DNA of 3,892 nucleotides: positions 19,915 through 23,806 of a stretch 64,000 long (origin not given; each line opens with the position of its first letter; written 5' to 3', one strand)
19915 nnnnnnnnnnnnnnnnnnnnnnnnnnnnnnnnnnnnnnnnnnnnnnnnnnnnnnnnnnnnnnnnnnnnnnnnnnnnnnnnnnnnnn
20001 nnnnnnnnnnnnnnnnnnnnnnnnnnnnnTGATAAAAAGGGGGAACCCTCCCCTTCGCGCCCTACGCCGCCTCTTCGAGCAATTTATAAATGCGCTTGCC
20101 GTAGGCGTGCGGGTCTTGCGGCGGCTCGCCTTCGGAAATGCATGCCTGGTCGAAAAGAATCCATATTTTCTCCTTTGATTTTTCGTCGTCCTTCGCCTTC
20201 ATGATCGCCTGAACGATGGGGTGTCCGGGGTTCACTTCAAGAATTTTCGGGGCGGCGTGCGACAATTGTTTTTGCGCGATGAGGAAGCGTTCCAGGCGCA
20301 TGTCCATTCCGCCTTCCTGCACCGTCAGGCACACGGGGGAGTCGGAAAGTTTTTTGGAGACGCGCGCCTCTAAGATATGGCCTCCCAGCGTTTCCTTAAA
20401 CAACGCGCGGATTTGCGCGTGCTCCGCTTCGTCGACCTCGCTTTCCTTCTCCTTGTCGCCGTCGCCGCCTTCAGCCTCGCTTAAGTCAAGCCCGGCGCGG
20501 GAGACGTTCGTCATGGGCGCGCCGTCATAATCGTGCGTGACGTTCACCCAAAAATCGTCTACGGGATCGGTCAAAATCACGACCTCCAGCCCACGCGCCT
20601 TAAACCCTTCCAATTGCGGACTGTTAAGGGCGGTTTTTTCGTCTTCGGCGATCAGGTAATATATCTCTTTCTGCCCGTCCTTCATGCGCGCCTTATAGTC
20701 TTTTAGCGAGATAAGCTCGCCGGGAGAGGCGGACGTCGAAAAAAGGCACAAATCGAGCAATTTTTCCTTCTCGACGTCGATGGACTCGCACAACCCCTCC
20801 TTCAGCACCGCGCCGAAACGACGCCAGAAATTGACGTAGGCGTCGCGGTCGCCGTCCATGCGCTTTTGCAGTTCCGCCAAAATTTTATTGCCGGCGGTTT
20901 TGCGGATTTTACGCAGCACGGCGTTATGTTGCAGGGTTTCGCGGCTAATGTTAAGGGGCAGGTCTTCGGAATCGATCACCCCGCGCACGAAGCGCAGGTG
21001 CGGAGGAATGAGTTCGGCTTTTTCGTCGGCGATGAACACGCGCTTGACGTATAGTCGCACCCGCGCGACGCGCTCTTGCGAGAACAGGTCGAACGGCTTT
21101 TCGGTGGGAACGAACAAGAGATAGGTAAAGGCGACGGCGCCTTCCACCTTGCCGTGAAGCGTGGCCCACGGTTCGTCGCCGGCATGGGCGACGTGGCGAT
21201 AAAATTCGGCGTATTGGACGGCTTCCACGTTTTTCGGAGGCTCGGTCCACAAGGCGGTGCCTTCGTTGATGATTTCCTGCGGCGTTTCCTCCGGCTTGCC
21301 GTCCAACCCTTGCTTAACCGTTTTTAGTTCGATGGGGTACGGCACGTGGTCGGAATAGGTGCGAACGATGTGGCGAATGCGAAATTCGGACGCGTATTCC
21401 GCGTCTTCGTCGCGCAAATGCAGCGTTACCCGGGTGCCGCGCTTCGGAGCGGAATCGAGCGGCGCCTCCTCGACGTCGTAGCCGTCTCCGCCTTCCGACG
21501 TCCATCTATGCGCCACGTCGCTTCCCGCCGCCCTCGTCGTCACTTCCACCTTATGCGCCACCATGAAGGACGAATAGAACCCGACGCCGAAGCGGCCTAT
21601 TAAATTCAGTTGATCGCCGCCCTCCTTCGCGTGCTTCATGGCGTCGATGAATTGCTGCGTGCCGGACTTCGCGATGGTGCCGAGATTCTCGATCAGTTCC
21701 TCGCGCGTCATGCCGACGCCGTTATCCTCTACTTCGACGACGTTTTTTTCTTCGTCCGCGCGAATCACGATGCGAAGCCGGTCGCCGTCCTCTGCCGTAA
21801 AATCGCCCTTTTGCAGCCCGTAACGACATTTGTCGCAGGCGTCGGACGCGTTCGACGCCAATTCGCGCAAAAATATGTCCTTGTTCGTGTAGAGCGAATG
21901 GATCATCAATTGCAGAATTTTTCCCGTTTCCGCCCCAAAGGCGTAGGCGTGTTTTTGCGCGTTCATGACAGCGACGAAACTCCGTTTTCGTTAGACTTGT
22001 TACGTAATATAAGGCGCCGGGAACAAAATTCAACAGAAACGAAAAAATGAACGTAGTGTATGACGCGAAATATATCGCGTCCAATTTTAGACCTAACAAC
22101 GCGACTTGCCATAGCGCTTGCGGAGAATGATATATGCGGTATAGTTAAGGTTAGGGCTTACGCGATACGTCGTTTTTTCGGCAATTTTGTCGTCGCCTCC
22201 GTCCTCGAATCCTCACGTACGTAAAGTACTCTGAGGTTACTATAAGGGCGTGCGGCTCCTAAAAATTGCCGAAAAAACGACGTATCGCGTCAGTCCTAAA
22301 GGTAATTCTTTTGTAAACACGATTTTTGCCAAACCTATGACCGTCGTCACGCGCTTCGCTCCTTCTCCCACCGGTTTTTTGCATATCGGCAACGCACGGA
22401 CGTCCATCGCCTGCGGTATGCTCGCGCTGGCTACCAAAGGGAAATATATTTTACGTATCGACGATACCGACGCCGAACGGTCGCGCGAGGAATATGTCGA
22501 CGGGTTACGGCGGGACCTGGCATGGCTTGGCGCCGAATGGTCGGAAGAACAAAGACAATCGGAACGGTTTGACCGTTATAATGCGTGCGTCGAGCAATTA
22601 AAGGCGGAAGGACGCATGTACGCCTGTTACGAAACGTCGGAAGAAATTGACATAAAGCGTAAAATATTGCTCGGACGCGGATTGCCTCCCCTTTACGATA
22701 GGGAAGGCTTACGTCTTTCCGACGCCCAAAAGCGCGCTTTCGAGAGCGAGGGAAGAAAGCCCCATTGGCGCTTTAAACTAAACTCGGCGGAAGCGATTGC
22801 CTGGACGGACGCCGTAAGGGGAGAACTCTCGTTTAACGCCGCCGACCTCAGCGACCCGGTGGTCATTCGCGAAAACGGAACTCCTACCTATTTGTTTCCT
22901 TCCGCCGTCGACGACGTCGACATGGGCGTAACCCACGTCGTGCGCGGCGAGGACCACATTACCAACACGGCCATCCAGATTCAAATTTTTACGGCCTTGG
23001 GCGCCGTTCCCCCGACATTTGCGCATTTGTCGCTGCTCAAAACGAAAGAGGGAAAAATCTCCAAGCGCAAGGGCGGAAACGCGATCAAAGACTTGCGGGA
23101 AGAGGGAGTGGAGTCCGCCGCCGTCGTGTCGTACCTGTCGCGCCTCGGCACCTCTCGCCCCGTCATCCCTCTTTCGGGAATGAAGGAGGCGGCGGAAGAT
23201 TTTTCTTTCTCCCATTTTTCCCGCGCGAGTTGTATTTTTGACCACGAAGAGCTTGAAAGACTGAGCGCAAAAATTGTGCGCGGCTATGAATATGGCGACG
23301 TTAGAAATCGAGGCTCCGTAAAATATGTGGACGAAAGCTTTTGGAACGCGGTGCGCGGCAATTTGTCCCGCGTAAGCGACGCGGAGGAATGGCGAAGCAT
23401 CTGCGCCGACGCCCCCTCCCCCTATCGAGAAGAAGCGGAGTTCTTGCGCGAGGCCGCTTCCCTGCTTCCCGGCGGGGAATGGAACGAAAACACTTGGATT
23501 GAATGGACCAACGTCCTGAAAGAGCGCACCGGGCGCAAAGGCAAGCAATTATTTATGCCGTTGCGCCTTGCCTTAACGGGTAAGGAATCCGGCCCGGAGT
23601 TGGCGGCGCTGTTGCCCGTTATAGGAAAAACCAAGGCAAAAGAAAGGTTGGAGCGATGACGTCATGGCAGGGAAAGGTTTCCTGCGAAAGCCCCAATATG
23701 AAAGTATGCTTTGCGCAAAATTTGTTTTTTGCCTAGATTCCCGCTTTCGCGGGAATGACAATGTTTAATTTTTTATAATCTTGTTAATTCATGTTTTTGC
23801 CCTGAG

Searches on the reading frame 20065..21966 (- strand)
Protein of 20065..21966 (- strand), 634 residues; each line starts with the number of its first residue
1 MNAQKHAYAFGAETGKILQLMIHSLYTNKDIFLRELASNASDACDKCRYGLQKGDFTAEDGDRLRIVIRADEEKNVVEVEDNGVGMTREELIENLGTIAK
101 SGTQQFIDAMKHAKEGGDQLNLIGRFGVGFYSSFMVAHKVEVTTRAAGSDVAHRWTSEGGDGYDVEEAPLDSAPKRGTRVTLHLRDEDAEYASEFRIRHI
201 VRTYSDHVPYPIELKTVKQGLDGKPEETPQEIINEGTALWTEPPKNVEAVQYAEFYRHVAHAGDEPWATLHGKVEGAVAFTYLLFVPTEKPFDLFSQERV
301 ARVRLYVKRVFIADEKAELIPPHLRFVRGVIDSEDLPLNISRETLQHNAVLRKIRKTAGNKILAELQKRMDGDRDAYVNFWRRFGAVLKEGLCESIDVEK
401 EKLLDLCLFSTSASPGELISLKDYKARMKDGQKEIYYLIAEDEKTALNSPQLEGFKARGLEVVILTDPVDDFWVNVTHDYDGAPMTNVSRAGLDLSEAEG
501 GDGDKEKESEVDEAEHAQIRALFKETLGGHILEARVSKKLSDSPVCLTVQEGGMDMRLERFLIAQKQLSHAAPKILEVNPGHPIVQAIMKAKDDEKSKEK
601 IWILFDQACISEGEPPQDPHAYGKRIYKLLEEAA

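Call 13: search_protein_families(library=pfam, proteins=[window:20065-21966:-], max_evalue=0.001)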
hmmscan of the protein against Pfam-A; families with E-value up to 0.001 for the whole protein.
window:20065-21966:- (634 aa): 3 families
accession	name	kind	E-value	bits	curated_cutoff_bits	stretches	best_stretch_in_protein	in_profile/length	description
PF00183.23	HSP90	-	1e-113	381.5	24.4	1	228-632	77-488/518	Hsp90 protein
PF13589.12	HATPase_c_3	-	8.3e-12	45.7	25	1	65-157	21-105/137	Histidine kinase-, DNA gyrase B-, and HSP90-like ATPase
PF02518.31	HATPase_c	-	2.7e-08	34.6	26.4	1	32-186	5-109/111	Histidine kinase-, DNA gyrase B-, and HSP90-like ATPase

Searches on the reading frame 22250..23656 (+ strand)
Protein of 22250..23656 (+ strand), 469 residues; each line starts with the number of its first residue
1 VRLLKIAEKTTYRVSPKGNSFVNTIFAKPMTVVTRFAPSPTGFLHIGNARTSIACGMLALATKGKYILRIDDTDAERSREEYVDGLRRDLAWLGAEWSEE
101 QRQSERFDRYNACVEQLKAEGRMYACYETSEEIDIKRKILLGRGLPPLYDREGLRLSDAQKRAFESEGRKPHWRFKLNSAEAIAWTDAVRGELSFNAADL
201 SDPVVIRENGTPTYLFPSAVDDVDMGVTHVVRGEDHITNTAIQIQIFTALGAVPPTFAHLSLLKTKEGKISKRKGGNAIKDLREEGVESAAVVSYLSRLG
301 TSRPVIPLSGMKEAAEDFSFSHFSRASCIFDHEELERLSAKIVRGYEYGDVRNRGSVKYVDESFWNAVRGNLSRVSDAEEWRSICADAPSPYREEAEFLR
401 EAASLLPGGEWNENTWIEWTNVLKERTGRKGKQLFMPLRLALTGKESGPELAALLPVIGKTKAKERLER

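Call 13: search_protein_families(library=pfam, proteins=[window:22250-23656:+], max_evalue=0.001)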
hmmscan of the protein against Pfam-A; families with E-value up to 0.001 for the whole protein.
window:22250-23656:+ (469 aa): 2 families
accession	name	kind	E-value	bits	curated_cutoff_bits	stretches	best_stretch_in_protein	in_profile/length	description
PF00749.27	tRNA-synt_1c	-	5.1e-72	242.9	23.4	1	32-336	2-313/314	tRNA synthetases class I (E and Q), catalytic domain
PF19269.4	Anticodon_2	-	3.7e-11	44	23.6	1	395-469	64-139/141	Anticodon binding domain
